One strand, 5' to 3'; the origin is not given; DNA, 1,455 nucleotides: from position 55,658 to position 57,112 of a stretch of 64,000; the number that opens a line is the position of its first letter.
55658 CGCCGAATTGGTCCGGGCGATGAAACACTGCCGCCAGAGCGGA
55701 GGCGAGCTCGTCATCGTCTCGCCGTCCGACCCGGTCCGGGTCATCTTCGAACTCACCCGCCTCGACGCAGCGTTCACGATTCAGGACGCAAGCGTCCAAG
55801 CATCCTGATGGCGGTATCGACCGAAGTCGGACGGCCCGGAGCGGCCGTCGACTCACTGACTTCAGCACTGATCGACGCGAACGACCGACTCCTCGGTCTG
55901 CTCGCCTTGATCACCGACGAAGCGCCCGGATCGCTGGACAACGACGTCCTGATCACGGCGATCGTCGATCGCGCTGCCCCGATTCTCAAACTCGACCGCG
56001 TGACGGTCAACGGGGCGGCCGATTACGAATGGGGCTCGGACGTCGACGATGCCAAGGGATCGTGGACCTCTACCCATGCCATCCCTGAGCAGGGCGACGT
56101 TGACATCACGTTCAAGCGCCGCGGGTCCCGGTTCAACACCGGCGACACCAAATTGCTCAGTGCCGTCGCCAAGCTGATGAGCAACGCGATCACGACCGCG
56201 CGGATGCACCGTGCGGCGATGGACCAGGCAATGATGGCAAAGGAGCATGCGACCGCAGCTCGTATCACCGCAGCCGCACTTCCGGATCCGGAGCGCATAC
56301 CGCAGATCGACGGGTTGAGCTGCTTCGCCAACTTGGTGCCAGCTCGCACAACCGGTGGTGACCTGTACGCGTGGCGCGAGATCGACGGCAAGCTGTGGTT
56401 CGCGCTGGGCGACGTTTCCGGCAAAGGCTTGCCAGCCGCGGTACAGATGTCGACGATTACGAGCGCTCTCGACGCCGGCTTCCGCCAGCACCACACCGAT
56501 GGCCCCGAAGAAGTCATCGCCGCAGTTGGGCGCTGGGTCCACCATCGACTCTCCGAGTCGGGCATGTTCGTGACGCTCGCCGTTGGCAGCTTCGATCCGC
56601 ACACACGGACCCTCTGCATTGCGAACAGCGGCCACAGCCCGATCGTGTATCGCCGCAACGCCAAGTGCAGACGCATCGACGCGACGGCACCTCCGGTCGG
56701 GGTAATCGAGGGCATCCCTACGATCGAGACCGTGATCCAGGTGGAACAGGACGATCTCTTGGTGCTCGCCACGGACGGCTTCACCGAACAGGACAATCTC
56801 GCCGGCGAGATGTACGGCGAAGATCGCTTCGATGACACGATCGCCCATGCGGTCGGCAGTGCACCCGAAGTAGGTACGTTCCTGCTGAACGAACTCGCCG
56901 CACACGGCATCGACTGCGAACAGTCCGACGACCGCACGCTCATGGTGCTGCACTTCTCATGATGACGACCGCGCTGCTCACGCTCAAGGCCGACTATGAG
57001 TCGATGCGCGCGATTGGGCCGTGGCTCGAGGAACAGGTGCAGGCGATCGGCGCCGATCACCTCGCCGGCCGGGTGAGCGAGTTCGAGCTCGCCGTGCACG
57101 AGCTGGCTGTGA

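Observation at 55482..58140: Sigma-factor-less partner-switching operon: STAS, GAF-PP2C, RsbW-like kinase, STAS, REC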

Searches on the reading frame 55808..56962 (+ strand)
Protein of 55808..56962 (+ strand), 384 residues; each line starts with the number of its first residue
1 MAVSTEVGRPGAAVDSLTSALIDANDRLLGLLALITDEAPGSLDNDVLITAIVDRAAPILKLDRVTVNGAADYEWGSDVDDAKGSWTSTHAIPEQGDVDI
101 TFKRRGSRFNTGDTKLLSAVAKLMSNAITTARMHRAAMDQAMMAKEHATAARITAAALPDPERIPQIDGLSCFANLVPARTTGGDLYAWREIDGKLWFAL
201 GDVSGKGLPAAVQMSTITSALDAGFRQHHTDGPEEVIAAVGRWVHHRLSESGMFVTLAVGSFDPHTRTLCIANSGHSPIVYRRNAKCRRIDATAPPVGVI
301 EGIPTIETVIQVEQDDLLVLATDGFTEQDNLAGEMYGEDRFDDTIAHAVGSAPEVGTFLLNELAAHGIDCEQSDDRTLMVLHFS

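Call 5: search_protein_families(library=pfam, proteins=[window:55808-56962:+], max_evalue=0.01)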
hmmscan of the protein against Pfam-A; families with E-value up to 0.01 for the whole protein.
window:55808-56962:+ (384 aa): 1 family
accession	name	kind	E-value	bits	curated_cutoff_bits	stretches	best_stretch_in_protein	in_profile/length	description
PF07228.17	SpoIIE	-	4.5e-40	138.1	25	1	193-383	2-191/192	Stage II sporulation protein E (SpoIIE)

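Call 7: find_homologous_proteins(query=window:55808-56962:+, max_evalue=0.00001)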
Query window:55808-56962:+ (384 aa): 1149 proteins with E <= 0.00001 among 8000 candidates; the best 120 are listed.
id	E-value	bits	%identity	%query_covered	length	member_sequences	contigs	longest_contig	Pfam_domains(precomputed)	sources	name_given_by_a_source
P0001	1.1e-252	855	100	100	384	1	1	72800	PF07228.18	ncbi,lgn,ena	-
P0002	2.8e-217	739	87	100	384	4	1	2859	PF07228.18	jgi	-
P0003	1.3e-216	737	86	100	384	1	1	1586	PF07228.18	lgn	-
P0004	1.1e-211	721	85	100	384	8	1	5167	PF07228.18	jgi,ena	jgi:sigma-B regulation protein RsbU (phosphoserine phosphatase)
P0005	2.3e-191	654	77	100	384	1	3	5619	PF07228.18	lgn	-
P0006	6.7e-189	646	78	100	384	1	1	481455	PF07228.18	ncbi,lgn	ncbi:MAG: PP2C family protein-serine/threonine phosphatase [Actinomycetota bacterium]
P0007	6.3e-186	636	77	99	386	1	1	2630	PF07228.18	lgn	-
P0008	7.3e-186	636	77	98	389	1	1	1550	PF07228.18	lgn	-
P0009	1.5e-180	618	76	98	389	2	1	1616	PF07228.18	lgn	-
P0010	2.3e-151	522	66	97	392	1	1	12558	PF07228.18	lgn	-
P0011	4.3e-150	518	66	97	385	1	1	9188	PF07228.18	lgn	-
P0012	4.0e-131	455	80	67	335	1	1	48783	PF01740.27,PF07228.18,PF13466.13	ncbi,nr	ncbi:Protein IcfG [Nymphon striatum]|nr:Protein IcfG [Nymphon striatum]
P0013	3.5e-122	426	55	97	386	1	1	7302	PF07228.18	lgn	-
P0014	6.8e-121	422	55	96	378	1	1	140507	PF07228.18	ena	-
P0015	1.7e-120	420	54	97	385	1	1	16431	PF07228.18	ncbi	-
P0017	1.6e-119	417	53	97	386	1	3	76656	PF07228.18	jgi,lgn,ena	-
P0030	4.0e-99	350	49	96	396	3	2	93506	PF07228.18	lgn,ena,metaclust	metaclust:\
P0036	1.8e-90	322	48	96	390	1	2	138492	PF07228.18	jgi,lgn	-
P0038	5.9e-87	310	43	97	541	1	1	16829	PF13581.13,PF07228.18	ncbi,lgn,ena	-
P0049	2.8e-70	255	42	96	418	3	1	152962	PF07228.18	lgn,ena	-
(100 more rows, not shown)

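Call 8: find_encoding_contigs(protein=P0001, flank=10000, max_places=3)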
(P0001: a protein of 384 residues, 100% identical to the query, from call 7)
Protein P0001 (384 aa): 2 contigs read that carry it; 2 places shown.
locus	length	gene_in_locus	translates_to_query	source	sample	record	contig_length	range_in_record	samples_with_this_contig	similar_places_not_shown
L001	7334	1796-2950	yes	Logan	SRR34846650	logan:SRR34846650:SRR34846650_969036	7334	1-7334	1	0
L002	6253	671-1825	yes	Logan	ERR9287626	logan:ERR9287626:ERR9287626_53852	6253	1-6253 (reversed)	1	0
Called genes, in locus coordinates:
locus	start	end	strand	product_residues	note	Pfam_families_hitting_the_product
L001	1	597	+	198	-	?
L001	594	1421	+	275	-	PF00535:Glycos_transf_2, PF10111:Glyco_tranf_2_2, PF13641:Glyco_tranf_2_3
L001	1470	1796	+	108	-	PF13466:STAS_2, PF01740:STAS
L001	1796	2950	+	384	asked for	PF07228:SpoIIE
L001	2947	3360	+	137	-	PF13581:HATPase_c_2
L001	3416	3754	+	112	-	PF13466:STAS_2, PF01740:STAS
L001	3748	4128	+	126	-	PF00072:Response_reg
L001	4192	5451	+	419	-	PF00916:Sulfate_transp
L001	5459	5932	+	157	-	PF04143:Sulf_transp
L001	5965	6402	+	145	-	PF20398:DUF6691, PF04143:Sulf_transp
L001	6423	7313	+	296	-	PF00296:Bac_luciferase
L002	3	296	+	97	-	?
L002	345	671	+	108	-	PF13466:STAS_2, PF01740:STAS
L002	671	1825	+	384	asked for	PF07228:SpoIIE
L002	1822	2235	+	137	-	PF13581:HATPase_c_2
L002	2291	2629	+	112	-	PF13466:STAS_2, PF01740:STAS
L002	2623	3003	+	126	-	PF00072:Response_reg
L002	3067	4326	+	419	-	PF00916:Sulfate_transp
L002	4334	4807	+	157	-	PF04143:Sulf_transp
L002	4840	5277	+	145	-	PF20398:DUF6691, PF04143:Sulf_transp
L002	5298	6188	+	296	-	PF00296:Bac_luciferase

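Call 9: find_encoding_contigs(protein=P0006, flank=10000, max_places=3)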
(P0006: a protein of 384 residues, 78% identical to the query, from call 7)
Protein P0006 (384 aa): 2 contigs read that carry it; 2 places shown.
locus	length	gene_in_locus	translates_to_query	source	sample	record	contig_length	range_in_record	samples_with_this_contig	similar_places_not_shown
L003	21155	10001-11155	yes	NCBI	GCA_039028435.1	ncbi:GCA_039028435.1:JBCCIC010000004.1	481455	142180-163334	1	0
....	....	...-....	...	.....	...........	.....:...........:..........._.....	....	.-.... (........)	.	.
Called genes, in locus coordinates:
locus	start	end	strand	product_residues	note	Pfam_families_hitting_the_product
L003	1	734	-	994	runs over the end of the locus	PF00486:Trans_reg_C, PF03704:BTAD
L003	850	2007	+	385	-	PF00881:Nitroreductase, PF10604:Polyketide_cyc2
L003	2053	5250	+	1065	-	PF00932:LTD, PF08757:CotH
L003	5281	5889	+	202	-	PF01627:Hpt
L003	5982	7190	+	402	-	PF00534:Glycos_transf_1, PF13692:Glyco_trans_1_4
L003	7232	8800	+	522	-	PF01943:Polysacc_synt (weak), PF13440:Polysacc_synt_3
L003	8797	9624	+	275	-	PF00535:Glycos_transf_2, PF10111:Glyco_tranf_2_2, PF13641:Glyco_tranf_2_3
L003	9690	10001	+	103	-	PF13466:STAS_2, PF01740:STAS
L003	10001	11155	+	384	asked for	PF07228:SpoIIE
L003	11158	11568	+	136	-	PF13581:HATPase_c_2, PF02518:HATPase_c (weak)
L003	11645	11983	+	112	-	PF01740:STAS, PF13466:STAS_2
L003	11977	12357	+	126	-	PF00072:Response_reg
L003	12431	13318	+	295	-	PF00296:Bac_luciferase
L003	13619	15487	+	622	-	PF12450:vWF_A, PF00092:VWA, PF13519:VWA_2, PF12034:YfbK_C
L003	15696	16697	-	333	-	PF20703:nSTAND1, PF00005:ABC_tran, PF13304:AAA_21 (faint)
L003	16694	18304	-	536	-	PF00528:BPD_transp_1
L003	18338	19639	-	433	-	PF13531:SBP_bac_11 (weak), PF13416:SBP_bac_8, PF13343:SBP_bac_6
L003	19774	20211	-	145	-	PF01220:DHquinase_II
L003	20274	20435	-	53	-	-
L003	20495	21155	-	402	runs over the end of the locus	PF01321:Creatinase_N, PF00557:Peptidase_M24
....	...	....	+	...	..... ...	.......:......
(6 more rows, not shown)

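Call 10: find_encoding_contigs(protein=P0014, flank=10000, max_places=1)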
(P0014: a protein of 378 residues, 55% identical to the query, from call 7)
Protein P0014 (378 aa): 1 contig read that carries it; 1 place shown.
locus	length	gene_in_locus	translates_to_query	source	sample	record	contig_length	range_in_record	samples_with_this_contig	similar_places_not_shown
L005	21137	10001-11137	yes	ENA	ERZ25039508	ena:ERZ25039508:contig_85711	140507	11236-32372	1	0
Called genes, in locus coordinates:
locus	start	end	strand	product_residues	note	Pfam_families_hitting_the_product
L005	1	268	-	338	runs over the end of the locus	PF03951:Gln-synt_N, PF00120:Gln-synt_C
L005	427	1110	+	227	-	PF00486:Trans_reg_C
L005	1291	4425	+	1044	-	-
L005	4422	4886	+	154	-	-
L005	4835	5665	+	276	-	PF02369:Big_1 (faint), PF18565:Glyco_hydro2_C5 (faint), PF09134:Invasin_D3 (weak)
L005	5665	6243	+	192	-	-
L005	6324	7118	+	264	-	-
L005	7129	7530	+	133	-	PF00534:Glycos_transf_1, PF13692:Glyco_trans_1_4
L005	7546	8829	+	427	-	PF13440:Polysacc_synt_3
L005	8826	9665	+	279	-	PF00535:Glycos_transf_2, PF10111:Glyco_tranf_2_2, PF13641:Glyco_tranf_2_3 (faint)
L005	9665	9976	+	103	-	PF01740:STAS, PF13466:STAS_2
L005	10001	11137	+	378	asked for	PF07228:SpoIIE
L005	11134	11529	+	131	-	PF13581:HATPase_c_2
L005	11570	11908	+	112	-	PF13466:STAS_2, PF01740:STAS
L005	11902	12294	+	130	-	PF00072:Response_reg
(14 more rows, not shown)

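Call 11: find_encoding_contigs(protein=P0017, flank=10000, max_places=1)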
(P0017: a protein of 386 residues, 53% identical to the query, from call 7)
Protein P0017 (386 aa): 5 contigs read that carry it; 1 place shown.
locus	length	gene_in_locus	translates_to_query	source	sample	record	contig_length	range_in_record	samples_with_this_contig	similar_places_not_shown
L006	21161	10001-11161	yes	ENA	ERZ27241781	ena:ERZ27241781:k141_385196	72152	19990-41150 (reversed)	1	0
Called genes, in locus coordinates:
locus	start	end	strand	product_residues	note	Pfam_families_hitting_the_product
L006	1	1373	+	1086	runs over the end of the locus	-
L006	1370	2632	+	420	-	PF09134:Invasin_D3 (weak)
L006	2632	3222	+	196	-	-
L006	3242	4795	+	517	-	PF00512:HisKA, PF02518:HATPase_c, PF00072:Response_reg, PF01627:Hpt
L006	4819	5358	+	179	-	PF07700:HNOB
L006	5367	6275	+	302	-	PF00512:HisKA, PF13581:HATPase_c_2 (weak), PF02518:HATPase_c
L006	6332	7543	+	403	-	PF00534:Glycos_transf_1, PF13692:Glyco_trans_1_4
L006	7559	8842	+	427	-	PF13440:Polysacc_synt_3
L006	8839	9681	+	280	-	PF00535:Glycos_transf_2, PF10111:Glyco_tranf_2_2 (weak), PF13641:Glyco_tranf_2_3 (weak)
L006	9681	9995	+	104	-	PF01740:STAS, PF13466:STAS_2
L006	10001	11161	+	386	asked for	PF07228:SpoIIE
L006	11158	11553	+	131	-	PF13581:HATPase_c_2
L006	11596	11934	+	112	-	PF13466:STAS_2, PF01740:STAS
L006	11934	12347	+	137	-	PF00072:Response_reg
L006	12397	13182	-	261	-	-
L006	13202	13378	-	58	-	-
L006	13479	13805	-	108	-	-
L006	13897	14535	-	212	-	PF01243:PNPOx_N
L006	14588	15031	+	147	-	PF08818:DUF1801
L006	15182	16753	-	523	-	PF13229:Beta_helix (faint)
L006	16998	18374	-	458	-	PF00353:HemolysinCabind (weak)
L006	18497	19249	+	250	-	PF01975:SurE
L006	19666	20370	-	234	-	PF07722:Peptidase_C26, PF00117:GATase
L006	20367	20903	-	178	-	PF04268:SoxG (weak), PF01571:GCV_T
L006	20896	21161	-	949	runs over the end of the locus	PF13510:Fer2_4, PF00890:FAD_binding_2, PF03486:HI0933_like (weak), PF07992:Pyr_redox_2, PF12831:FAD_oxidored, PF17806:SO_alpha_A3, PF01571:GCV_T, PF08669:GCV_T_C, +2 more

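Call 12: find_encoding_contigs(protein=P0030, flank=10000, max_places=1)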
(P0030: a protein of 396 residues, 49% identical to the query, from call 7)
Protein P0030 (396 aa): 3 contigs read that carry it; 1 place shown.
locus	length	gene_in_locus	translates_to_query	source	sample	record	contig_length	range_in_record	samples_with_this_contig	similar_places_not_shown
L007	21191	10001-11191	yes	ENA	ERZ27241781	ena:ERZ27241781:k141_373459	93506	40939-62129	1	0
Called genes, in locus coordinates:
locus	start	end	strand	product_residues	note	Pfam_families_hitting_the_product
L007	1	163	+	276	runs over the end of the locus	PF00459:Inositol_P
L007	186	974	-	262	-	PF01636:APH, PF19974:TCAD9 (weak)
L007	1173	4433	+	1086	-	-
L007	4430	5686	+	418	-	PF09134:Invasin_D3 (faint)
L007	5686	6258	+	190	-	-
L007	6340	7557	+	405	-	PF00534:Glycos_transf_1, PF13692:Glyco_trans_1_4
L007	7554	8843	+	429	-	PF01943:Polysacc_synt, PF13440:Polysacc_synt_3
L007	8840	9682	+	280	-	PF00535:Glycos_transf_2, PF13641:Glyco_tranf_2_3 (weak)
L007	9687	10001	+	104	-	PF01740:STAS, PF13466:STAS_2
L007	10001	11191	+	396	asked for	PF07228:SpoIIE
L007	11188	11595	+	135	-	PF13581:HATPase_c_2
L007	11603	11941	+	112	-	PF01740:STAS, PF13466:STAS_2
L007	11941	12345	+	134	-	PF00072:Response_reg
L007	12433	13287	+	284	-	PF09995:MPAB_Lcp_cat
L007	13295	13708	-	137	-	-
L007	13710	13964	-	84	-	PF03819:MazG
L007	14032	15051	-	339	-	PF01118:Semialdhyde_dh, PF02774:Semialdhyde_dhC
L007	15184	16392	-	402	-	PF00696:AA_kinase, PF01842:ACT, PF22468:ACT_9, PF13840:ACT_7, PF22468:ACT_9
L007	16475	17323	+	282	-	PF00160:Pro_isomerase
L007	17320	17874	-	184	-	-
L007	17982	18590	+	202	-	PF03588:Leu_Phe_trans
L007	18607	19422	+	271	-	PF00990:GGDEF (weak)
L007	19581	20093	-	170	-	PF08445:FR47 (faint), PF13302:Acetyltransf_3, PF13420:Acetyltransf_4, PF00583:Acetyltransf_1, PF13523:Acetyltransf_8, PF13508:Acetyltransf_7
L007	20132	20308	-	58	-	-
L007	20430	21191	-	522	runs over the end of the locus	PF01039:Carboxyl_trans, PF03255:ACCA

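Call 15: find_related_loci(query=A1, collection=genome_contigs, flank=10000)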
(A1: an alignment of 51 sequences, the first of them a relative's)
Query A1 (384 aa) in genome_contigs; peptide patterns used: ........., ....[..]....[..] (x = any residue, [..] = any of these).
599 stretches matched a pattern (row limit reached: there are more); 556 encode a relative of the query (tblastn E <= 1e-3); the best 80 are kept; 80 distinct loci.
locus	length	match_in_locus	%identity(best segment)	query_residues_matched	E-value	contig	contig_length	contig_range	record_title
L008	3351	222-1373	86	1-384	0e+0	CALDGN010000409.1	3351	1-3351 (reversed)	MAG: uncultured Acidimicrobiales bacterium isolate B4_Bin_Bin_32_sub_1 genome assembly, contig: c_000002165472, whole ge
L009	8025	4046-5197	41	10-382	1e-78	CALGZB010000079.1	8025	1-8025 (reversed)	MAG: uncultured Acidimicrobiales bacterium isolate H3_Bin_METABAT__239_1 genome assembly, contig: c_000001641816, whole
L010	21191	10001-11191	42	14-381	1e-76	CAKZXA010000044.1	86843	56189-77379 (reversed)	MAG: uncultured Acidimicrobiales bacterium isolate L4_Bin_Bin_141_1 genome assembly, contig: c_000000177556, whole genom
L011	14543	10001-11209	38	4-384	3e-73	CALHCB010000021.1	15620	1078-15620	MAG: uncultured Acidimicrobiales bacterium isolate R4_Bin_Bin_147_sub_1 genome assembly, contig: c_000006369990, whole g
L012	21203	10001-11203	36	14-384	6e-64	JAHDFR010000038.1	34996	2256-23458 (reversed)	MAG: Acidimicrobiales bacterium isolate MAG-27 RZ_3411, whole genome shotgun sequence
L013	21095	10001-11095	36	16-381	1e-63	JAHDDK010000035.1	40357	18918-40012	MAG: Acidimicrobiales bacterium isolate MAG-156 RZ_2668, whole genome shotgun sequence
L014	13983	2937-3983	38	3-339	2e-53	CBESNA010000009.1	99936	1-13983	MAG TPA_asm: uncultured Acidimicrobiia bacterium isolate SRR7614695_binner12_Refined_79 genome assembly, contig: ERZ2508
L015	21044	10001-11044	36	3-338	2e-53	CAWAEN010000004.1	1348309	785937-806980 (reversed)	MAG: uncultured Acidimicrobiia bacterium isolate MFD03551.bin.2.99 genome assembly, contig: contig_20124, whole genome s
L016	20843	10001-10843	31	100-381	9e-42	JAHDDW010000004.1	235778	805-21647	MAG: Acidimicrobiales bacterium isolate MAG-167 RZ_105, whole genome shotgun sequence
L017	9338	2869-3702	32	103-381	2e-38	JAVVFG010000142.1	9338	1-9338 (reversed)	MAG: Anaerolineae bacterium isolate TamC13-41 NODE_6270_length_9338_cov_3.788754, whole genome shotgun sequence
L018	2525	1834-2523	40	14-254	2e-37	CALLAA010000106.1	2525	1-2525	MAG: uncultured Acidimicrobiales bacterium isolate L1_Bin_MAXBIN__035_sub_1 genome assembly, contig: c_000000444238, who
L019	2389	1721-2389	36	139-360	3e-37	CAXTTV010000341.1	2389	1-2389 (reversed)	MAG TPA_asm: uncultured Ktedonobacteraceae bacterium isolate public_SRR14721957_metawrap_bin.3 genome assembly, contig:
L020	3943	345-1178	29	102-381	2e-35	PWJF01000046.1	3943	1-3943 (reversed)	MAG: Ignavibacteriales bacterium isolate CSSed10_136R1 CS-Sed10-C85930, whole genome shotgun sequence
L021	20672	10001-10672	34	161-381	2e-34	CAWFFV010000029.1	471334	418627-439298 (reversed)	MAG: uncultured Chloroflexia bacterium isolate MFD05502.bin.2.81 genome assembly, contig: contig_29687, whole genome sho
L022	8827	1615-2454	31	101-381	3e-34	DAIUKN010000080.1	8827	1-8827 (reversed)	MAG TPA_asm: Bacteroidota bacterium isolate CTOTU26107 NODE_5233_length_8827_cov_4.213064, whole genome shotgun sequence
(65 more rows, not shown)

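Call 28: search_protein_families(library=ncbifam, proteins=[window:55808-56962:+], max_evalue=0.001)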
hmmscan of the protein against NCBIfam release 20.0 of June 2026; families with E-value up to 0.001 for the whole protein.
window:55808-56962:+ (384 aa): 2 families
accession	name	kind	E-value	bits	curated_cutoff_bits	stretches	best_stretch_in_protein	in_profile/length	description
NF038263.1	prot_phos_SiaA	equivalog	5.9e-11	41.6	700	1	147-383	415-657/658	biofilm regulation protein phosphatase SiaA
TIGR02865.1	spore_II_E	equivalog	6.2e-09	34.5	490.8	1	183-330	567-712/764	stage II sporulation protein E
